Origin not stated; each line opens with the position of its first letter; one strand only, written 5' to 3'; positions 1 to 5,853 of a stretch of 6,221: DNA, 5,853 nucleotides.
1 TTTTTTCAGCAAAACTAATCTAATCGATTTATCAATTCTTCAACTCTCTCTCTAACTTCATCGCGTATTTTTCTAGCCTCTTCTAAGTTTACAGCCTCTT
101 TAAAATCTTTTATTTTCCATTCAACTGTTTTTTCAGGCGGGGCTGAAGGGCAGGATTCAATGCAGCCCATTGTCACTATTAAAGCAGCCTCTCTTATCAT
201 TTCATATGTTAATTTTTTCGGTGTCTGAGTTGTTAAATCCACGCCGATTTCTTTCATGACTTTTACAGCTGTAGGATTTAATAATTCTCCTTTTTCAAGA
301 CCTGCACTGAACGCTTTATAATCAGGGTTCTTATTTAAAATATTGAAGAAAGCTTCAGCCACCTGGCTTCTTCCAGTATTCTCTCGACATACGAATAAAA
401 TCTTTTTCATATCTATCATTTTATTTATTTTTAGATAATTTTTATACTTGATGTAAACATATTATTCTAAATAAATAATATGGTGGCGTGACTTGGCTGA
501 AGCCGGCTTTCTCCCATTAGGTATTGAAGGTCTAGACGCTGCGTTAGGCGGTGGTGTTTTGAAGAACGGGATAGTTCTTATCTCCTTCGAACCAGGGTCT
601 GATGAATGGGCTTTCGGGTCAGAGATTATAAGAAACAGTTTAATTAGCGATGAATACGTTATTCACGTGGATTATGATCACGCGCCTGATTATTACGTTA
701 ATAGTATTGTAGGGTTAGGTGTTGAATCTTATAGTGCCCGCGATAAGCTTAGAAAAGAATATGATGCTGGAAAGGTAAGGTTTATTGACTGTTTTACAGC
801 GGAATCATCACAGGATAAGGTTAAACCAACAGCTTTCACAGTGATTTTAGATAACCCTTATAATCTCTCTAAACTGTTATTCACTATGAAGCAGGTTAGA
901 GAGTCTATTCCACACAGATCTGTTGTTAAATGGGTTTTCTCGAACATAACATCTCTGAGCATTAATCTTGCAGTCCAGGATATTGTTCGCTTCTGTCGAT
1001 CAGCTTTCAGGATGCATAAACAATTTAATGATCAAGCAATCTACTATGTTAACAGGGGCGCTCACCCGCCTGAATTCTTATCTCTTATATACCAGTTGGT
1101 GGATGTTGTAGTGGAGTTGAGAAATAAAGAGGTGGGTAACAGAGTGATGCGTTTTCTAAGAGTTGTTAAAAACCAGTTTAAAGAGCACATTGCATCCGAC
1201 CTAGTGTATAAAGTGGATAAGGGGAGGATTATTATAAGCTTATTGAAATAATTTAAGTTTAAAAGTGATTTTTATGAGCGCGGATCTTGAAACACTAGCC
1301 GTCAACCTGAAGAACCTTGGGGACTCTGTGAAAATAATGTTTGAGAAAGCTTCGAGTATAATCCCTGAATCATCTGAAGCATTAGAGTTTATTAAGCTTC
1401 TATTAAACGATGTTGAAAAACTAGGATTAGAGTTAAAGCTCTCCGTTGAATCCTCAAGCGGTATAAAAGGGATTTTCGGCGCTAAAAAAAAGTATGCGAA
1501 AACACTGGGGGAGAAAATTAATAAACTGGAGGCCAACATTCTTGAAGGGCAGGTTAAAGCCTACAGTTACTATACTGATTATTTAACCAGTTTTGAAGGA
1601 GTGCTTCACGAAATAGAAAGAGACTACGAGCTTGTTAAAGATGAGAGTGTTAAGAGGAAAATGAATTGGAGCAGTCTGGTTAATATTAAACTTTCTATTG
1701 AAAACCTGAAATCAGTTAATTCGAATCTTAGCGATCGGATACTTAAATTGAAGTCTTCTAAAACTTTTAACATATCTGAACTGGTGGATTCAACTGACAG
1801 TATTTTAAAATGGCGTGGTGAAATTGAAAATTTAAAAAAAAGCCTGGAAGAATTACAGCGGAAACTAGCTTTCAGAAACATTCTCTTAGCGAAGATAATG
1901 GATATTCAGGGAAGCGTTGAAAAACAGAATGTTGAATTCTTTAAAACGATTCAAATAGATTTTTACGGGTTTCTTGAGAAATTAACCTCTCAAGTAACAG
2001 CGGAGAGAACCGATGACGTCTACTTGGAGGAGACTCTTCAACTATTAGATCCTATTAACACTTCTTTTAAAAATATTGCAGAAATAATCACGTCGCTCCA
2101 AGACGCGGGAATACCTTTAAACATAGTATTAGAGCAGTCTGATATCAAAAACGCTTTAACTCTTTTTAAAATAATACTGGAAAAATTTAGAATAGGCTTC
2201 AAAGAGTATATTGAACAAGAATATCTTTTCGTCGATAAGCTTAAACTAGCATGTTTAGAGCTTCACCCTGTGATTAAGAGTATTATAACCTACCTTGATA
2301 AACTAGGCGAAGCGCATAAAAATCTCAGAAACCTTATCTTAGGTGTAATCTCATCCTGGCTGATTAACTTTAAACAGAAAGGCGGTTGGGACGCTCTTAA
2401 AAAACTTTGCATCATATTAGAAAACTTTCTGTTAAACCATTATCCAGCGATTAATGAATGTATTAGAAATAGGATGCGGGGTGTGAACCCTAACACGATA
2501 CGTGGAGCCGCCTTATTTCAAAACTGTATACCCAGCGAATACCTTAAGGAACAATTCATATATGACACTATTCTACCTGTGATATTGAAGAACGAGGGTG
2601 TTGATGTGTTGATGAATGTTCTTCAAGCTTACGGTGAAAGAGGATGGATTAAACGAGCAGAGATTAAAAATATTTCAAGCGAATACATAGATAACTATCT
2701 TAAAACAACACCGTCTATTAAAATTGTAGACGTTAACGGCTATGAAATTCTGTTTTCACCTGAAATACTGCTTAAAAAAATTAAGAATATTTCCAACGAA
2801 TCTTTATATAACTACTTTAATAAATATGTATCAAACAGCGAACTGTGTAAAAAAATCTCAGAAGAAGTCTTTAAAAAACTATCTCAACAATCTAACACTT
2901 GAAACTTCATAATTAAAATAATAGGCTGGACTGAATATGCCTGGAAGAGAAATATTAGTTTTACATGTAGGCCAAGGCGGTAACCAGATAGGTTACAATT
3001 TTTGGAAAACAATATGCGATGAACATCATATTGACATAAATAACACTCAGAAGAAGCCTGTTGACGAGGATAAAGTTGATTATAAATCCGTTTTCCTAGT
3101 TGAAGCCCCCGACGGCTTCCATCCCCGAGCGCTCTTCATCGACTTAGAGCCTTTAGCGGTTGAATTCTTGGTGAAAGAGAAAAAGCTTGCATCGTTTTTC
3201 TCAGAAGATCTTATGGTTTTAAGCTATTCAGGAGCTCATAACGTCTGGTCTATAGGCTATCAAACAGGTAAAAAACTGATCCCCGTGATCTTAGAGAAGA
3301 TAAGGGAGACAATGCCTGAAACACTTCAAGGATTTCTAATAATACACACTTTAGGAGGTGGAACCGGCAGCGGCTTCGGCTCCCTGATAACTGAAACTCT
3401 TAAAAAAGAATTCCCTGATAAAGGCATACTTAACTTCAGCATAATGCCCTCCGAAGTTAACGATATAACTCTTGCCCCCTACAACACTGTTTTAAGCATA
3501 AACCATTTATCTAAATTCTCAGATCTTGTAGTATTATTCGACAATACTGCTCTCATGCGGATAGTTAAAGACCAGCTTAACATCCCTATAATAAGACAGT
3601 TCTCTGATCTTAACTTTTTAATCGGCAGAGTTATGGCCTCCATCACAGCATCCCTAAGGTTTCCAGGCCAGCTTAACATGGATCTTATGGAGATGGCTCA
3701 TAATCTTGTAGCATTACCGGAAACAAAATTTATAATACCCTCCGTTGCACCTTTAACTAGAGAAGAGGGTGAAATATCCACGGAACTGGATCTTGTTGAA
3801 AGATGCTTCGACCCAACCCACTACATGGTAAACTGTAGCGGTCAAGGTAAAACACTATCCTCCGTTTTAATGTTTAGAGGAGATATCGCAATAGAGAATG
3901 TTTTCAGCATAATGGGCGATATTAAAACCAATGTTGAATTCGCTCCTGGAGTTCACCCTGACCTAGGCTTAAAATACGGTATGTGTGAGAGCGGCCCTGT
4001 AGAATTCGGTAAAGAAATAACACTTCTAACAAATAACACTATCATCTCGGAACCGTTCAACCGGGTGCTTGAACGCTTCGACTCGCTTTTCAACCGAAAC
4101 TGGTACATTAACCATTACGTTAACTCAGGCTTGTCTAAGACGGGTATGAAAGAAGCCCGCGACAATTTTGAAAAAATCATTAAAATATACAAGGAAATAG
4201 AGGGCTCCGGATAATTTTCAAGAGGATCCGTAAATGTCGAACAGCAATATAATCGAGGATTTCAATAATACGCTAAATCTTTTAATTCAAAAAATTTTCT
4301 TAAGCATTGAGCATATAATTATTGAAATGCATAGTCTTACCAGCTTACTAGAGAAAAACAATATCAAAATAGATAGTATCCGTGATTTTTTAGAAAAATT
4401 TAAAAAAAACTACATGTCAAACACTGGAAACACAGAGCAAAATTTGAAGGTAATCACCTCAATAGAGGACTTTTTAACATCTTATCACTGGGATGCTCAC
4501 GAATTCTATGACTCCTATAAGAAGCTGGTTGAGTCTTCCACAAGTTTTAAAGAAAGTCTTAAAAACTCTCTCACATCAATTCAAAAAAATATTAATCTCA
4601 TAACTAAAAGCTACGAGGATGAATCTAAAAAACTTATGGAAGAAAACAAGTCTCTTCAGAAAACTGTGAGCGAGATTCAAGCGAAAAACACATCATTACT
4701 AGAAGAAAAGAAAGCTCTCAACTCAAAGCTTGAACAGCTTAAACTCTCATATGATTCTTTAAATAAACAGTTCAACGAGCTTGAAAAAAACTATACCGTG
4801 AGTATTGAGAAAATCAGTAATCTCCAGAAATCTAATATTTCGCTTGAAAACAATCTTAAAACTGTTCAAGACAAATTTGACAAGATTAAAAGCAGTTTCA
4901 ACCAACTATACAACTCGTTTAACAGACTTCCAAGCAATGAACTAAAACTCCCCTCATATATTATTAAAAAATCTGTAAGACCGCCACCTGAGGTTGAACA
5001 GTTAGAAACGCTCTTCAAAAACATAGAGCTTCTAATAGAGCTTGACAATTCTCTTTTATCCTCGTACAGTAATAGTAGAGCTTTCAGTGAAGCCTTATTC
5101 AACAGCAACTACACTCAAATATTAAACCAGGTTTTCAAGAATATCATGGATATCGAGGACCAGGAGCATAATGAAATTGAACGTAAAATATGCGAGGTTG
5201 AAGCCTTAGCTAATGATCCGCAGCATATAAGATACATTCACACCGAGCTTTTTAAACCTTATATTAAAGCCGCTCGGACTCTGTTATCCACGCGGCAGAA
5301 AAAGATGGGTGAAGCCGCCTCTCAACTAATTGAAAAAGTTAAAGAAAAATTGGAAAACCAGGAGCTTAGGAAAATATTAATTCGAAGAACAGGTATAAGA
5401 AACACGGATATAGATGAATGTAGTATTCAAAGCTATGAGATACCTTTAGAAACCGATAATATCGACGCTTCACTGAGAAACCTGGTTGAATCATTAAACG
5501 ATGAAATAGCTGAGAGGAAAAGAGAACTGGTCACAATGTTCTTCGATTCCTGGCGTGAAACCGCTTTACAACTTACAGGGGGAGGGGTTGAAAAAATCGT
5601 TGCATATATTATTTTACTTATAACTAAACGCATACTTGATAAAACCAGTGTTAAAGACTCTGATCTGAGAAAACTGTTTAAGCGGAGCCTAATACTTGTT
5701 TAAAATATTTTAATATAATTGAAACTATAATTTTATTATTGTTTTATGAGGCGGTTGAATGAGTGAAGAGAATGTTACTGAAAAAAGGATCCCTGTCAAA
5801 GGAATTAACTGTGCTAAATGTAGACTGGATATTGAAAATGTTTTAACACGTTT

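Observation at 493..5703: Four-gene Asgard tubulin cluster with candidate dedicated accessory proteins (dead KaiC, helical/wH protein, tubulin, leucine-zipper rod)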

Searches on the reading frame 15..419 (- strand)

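Call 3: search_protein_families(library=pfam, proteins=[window:15-419:-], max_evalue=0.1)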
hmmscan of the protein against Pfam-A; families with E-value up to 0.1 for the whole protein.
window:15-419:- (134 aa): 3 families
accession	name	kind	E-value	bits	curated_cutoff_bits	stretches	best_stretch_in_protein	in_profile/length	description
PF01451.26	LMWPc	-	1.1e-16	61.7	23.2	1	7-110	1-111/144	Low molecular weight phosphotyrosine protein phosphatase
PF18405.6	SLC25_like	-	0.032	13.7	34.5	1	20-78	193-250/285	Mitochondrial SLC25 homolog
PF01051.27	Rep3_N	-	0.08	13.8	22.4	0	81-132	24-72/141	Initiator Replication protein, WH1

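Call 4: search_protein_families(library=ncbifam, proteins=[window:15-419:-], max_evalue=0.1)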
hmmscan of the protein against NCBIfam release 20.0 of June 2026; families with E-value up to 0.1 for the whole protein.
window:15-419:- (134 aa): 6 families
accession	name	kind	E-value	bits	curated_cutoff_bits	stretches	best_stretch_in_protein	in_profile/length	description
TIGR02691.1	arsC_pI258_fam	equivalog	1.1e-22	80.7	174.3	1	7-129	1-129/129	arsenate reductase (thioredoxin)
NF010053.0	PRK13530.1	subfamily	1.2e-22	80.7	215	1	4-131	3-130/133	arsenate reductase (thioredoxin)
TIGR02689.1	ars_reduc_gluta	equivalog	2.2e-20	73.1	157.6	1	5-130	1-126/126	arsenate reductase, glutathione/glutaredoxin type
NF008486.0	PRK11391.1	equivalog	2.2e-06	28.2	247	1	4-85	6-87/148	phosphotyrosine-protein phosphatase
NF007520.0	PRK10126.1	equivalog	3.8e-06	27.4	243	1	5-85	3-83/147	low molecular weight protein-tyrosine-phosphatase Wzb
NF045507.1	transregGfcR_Halo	equivalog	0.061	12.8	300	1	11-73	73-133/215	transcriptional regulator GfcR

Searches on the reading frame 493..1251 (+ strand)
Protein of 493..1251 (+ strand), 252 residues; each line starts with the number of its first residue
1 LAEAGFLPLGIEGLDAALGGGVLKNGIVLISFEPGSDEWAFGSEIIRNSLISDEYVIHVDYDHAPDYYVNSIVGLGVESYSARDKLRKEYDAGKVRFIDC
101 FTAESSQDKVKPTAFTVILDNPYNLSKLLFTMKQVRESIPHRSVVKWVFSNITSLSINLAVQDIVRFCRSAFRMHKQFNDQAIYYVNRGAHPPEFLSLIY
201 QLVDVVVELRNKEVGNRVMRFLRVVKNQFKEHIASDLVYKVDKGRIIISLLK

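Call 3: search_protein_families(library=pfam, proteins=[window:493-1251:+], max_evalue=0.1)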
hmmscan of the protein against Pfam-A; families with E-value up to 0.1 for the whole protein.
window:493-1251:+ (252 aa): 2 families
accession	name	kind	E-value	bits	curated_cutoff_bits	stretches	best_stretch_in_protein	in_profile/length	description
PF06745.19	ATPase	-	4.2e-12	46.4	26.6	1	8-248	2-226/231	KaiC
PF24336.1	DUF7504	-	0.006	17.5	27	1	82-209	44-179/179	Family of unknown function (DUF7504)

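Call 4: search_protein_families(library=ncbifam, proteins=[window:493-1251:+], max_evalue=0.1)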
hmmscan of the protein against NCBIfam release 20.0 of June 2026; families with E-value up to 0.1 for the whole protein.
window:493-1251:+ (252 aa): 7 families
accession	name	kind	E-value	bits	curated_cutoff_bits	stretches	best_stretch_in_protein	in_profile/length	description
NF006799.0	PRK09302.1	equivalog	1.6e-06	27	408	1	8-242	14-232/515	circadian clock protein KaiC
NF052589.1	ArlH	equivalog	1e-05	25.4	215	1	124-245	99-219/229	archaellum protein ArlH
TIGR03877.1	thermo_KaiC_1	hypoth_equivalog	1.8e-05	24.4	307.25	1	10-144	7-131/238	KaiC domain-containing protein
TIGR03881.1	KaiC_arch_4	hypoth_equivalog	0.00011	22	247.8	1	8-112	4-101/231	KaiC domain-containing protein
TIGR03880.1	KaiC_arch_3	hypoth_equivalog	0.0007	19.2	249.45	1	10-78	1-69/224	KaiC domain-containing protein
NF004723.0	PRK06067.1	subfamily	0.0059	16.1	194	1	124-234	113-219/243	flagellar accessory protein FlaH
NF006320.0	PRK08533.1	equivalog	0.029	14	215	1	160-247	134-222/230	flagellar accessory protein FlaH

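Call 22: search_solved_structures(query=window:493-1251:+, max_evalue=0.01, show_alignments=2)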
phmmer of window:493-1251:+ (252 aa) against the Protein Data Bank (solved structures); distinct sequences matched with E-value up to 0.01: 11.
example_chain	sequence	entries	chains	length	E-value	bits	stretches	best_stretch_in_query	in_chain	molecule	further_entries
8zn5_B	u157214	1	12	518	2.6e-05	27.2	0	7-101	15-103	KaiC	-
8zn6_F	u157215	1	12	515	0.00021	24.2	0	7-109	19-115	KaiC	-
8db3_A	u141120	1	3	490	0.00084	22.2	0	5-79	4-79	Circadian clock protein KaiC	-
8fwi_A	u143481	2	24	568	0.0013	21.6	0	5-79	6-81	Circadian clock protein KaiC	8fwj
8dba_A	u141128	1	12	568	0.0013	21.6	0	5-79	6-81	Circadian clock protein KaiC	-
2dr3_A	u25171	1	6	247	0.0022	20.9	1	9-158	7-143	UPF0273 protein PH0284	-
8zn7_D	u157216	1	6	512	0.0042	19.9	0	6-72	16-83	KaiC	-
7dy1_A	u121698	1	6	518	0.0057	19.5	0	2-244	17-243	Circadian clock protein kinase KaiC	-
8jon_A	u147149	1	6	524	0.0058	19.5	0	9-69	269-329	Circadian clock oscillator protein KaiC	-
4o0m_A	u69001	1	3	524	0.006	19.4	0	2-244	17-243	Circadian clock protein kinase KaiC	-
5jwq_A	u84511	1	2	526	0.0062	19.4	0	2-244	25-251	Circadian clock protein kinase KaiC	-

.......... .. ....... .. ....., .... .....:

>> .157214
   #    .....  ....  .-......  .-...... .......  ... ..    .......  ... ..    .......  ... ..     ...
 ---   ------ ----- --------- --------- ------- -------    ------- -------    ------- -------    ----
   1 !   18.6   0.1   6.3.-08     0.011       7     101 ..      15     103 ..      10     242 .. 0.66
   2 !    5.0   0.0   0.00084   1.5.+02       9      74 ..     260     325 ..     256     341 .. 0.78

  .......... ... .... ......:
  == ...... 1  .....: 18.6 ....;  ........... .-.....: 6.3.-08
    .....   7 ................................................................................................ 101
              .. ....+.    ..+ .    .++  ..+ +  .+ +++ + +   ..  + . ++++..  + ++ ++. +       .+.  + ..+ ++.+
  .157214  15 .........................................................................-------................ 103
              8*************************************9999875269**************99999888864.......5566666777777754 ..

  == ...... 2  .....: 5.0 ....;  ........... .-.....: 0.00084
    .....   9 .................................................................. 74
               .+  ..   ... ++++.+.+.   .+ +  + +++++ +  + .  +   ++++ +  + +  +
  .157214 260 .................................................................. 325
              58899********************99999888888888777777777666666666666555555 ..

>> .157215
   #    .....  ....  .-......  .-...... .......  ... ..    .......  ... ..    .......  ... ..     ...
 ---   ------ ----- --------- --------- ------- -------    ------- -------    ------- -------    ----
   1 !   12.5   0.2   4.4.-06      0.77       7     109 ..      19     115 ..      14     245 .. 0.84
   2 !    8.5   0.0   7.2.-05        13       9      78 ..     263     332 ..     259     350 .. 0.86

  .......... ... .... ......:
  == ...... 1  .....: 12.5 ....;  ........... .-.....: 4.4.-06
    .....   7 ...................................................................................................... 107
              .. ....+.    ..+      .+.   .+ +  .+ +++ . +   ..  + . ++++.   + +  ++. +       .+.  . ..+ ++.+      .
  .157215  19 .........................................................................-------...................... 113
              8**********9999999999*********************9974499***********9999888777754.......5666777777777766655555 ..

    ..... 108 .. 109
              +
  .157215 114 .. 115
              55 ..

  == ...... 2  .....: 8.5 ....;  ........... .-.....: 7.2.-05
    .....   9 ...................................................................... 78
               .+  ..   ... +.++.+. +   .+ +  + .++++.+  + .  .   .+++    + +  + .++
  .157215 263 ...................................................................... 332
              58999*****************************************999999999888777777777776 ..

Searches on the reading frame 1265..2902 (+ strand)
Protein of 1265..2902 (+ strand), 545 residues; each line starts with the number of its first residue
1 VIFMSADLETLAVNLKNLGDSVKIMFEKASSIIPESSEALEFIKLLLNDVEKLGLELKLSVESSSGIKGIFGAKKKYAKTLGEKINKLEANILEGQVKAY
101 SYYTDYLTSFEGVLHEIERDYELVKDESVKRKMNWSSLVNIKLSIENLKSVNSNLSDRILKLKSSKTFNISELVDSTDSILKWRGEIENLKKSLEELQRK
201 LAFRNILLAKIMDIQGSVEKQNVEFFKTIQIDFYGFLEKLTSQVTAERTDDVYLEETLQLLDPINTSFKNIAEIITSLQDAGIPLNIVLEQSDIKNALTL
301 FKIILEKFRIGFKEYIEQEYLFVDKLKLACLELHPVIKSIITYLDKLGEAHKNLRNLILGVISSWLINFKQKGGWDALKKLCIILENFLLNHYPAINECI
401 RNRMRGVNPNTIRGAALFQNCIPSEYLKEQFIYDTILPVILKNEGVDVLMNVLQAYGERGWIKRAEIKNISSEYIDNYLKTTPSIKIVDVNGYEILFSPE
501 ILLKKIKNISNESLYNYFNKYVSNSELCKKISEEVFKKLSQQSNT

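Call 3: search_protein_families(library=pfam, proteins=[window:1265-2902:+], max_evalue=0.1)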
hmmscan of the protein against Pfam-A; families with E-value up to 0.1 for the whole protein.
window:1265-2902:+ (545 aa): 1 family
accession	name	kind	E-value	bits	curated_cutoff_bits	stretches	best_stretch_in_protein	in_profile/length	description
PF17755.6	UvrA_DNA-bind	-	0.078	13.7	23.2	0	100-133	75-108/110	UvrA DNA-binding domain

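Call 4: search_protein_families(library=ncbifam, proteins=[window:1265-2902:+], max_evalue=0.1)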
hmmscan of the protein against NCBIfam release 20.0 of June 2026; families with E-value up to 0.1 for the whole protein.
window:1265-2902:+ (545 aa): 0 families

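Call 17: find_homologous_proteins(query=window:1265-2902:+, max_evalue=0.001)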
Query window:1265-2902:+ (545 aa): 5 proteins with E <= 0.001 among 8000 candidates. Only proteins of 299 to 954 residues were searched: fused or split forms outside these lengths cannot appear, so this answer is no evidence that the protein stands alone or is whole; lengths 'longer' or 'shorter' looks for them.
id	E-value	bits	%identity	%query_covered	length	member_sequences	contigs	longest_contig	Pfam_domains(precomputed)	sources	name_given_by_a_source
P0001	0.0e+0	1158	100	99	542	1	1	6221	-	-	-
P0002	6.6e-236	802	67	99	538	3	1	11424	-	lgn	-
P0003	5.6e-232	789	67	99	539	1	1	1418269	-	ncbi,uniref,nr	ncbi:MAG: hypothetical protein OdinLCB4_007540 [Candidatus Odinarchaeum yellowstonii]|uniref:Unchara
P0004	4.0e-224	763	63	99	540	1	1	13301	-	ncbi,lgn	-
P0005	4.9e-152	525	47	97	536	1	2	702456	-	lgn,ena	-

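Call 20: find_encoding_contigs(protein=P0005, flank=8000, max_places=3)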
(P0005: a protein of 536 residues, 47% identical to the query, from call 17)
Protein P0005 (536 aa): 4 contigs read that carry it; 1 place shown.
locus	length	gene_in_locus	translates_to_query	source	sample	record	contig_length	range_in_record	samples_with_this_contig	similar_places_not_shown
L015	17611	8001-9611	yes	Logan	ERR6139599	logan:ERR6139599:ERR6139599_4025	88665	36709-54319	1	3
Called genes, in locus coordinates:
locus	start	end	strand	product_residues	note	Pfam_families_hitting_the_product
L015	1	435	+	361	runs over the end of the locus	PF06849:DUF1246, PF06973:DUF1297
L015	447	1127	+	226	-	PF00117:GATase, PF07722:Peptidase_C26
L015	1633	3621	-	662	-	PF00330:Aconitase, PF00694:Aconitase_C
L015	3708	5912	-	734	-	PF04851:ResIII (weak), PF00270:DEAD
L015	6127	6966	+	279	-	PF01909:NTP_transf_2 (faint)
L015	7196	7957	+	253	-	PF06745:ATPase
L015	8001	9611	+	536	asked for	-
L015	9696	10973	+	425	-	PF00091:Tubulin, PF03953:Tubulin_C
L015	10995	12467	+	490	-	PF05911:FPP (weak), PF10473:CENP-F_leu_zip (faint), PF19220:Rod_CreS (weak)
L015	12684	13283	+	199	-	PF00403:HMA, PF00085:Thioredoxin, PF13098:Thioredoxin_2 (weak)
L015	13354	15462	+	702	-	PF04945:YHS, PF00122:E1-E2_ATPase, PF00702:Hydrolase, PF08282:Hydrolase_3 (faint)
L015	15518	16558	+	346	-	PF00899:ThiF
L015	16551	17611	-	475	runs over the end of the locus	PF02310:B12-binding, PF04055:Radical_SAM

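Call 79: search_solved_structures(query=L015:6127-6966:+, max_evalue=0.1)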
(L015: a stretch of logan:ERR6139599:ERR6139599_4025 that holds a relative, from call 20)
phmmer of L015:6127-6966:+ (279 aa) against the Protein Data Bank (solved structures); distinct sequences matched with E-value up to 0.1: 0.

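Call 92: search_protein_families(library=ncbifam, proteins=[L015:6127-6966:+], max_evalue=0.001)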
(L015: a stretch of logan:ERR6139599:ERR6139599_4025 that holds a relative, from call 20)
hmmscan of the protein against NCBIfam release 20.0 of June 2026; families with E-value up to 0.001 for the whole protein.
L015:6127-6966:+ (279 aa): 0 families

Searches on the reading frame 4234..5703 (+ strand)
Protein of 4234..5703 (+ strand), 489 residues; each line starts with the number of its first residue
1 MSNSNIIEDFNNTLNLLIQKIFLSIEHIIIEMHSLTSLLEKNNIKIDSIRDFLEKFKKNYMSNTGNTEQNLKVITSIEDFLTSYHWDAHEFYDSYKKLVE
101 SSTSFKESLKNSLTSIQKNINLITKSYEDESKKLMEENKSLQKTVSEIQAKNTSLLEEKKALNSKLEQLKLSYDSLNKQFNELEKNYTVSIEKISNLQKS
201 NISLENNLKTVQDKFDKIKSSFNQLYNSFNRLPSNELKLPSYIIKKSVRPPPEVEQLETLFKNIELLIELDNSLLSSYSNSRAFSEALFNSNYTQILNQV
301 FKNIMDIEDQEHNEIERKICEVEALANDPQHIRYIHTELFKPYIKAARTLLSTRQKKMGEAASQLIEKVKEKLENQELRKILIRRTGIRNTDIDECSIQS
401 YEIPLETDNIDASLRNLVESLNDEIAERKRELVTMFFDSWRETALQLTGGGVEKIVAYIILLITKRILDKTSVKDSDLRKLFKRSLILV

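Call 3: search_protein_families(library=pfam, proteins=[window:4234-5703:+], max_evalue=0.1)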
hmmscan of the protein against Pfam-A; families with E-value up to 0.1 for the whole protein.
window:4234-5703:+ (489 aa): 5 families
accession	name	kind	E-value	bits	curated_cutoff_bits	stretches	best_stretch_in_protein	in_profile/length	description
PF13851.11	GAS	-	0.0009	19.1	32.3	1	116-225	21-132/200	Growth-arrest specific micro-tubule binding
PF11559.13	ADIP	-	0.013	16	34.3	1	152-230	54-132/151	Afadin- and alpha -actinin-Binding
PF16559.10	GIT_CC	-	0.027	14.6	28.7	1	181-225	19-63/66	GIT coiled-coil Rho guanine nucleotide exchange factor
PF12347.13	HJURP_C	-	0.049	13.8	22.7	0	211-229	19-37/60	Holliday junction regulator protein family C-terminal repeat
PF04888.17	SseC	-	0.081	12.9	30.2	0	347-474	164-264/312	Secretion system effector C (SseC) like family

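Call 4: search_protein_families(library=ncbifam, proteins=[window:4234-5703:+], max_evalue=0.1)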
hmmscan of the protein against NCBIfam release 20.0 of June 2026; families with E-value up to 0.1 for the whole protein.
window:4234-5703:+ (489 aa): 9 families
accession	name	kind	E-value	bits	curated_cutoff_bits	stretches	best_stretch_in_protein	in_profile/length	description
TIGR02169.1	SMC_prok_A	equivalog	6.7e-07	27.4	729.4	1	23-264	717-961/1165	chromosome segregation protein SMC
NF033914.0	antiphage_ZorA_1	subfamily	4.1e-06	25.4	190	1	36-227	391-570/619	anti-phage ZorAB system protein ZorA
TIGR02168.1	SMC_prok_B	equivalog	6.6e-06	24.1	567.35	1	30-227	253-952/1181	chromosome segregation protein SMC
NF045780.1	TrlF_fam_ATP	equivalog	0.00056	18.7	350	1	22-228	508-723/944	TrlF family AAA-like ATPase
NF049873.2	cytotoxin_MakE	exception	0.00061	18.9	360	1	104-170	110-176/352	alpha-pore-forming cytotoxin subunit MakE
NF041035.1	Rad50_Halo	equivalog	0.0012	17.3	1000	1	34-231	203-402/883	DNA double-strand break repair ATPase Rad50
TIGR00833.1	actII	subfamily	0.0039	15.5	874.7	1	48-196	499-652/910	MMPL family RND transporter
TIGR03545.1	TIGR03545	subfamily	0.0045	15.6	173.35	1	37-180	139-260/556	TIGR03545 family protein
NF003413.0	PRK04778.1-7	equivalog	0.038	12.4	556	1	107-238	276-413/564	septation ring formation regulator EzrA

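Call 19: find_homologous_proteins(query=window:4234-5703:+, max_evalue=0.001)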
Query window:4234-5703:+ (489 aa): 3 proteins with E <= 0.001 among 8000 candidates. Only proteins of 268 to 856 residues were searched: fused or split forms outside these lengths cannot appear, so this answer is no evidence that the protein stands alone or is whole; lengths 'longer' or 'shorter' looks for them.
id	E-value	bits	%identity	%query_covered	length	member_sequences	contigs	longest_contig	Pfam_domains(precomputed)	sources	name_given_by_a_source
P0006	1.2e-283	959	99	95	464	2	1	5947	-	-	-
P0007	1.4e-131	458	48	99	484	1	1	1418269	-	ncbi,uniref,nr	ncbi:MAG: hypothetical protein OdinLCB4_007530 [Candidatus Odinarchaeum yellowstonii]|uniref:Unchara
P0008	3.6e-127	443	48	99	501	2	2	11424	-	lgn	-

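Call 65: find_homologous_proteins(query=window:4234-5703:+, region=235-489, max_evalue=0.01)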
Query window:4234-5703:+, residues 235-489 (255 aa): 5 proteins with E <= 0.01 among 2653 candidates. Only proteins of 268 to 856 residues were searched: fused or split forms outside these lengths cannot appear, so this answer is no evidence that the protein stands alone or is whole; lengths 'longer' or 'shorter' looks for them.
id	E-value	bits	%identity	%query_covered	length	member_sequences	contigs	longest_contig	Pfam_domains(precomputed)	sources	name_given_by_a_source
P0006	7.4e-140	482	100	90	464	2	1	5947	-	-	-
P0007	3.5e-86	307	60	99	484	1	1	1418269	-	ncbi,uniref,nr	ncbi:MAG: hypothetical protein OdinLCB4_007530 [Candidatus Odinarchaeum yellowstonii]|uniref:Unchara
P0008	8.6e-84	299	57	99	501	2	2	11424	-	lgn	-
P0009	3.5e-77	277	53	100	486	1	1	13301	-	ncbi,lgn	-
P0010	5.4e-60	221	43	100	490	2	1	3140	-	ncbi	ncbi:MAG: hypothetical protein ACTSYQ_02085 [Candidatus Odinarchaeia archaeon]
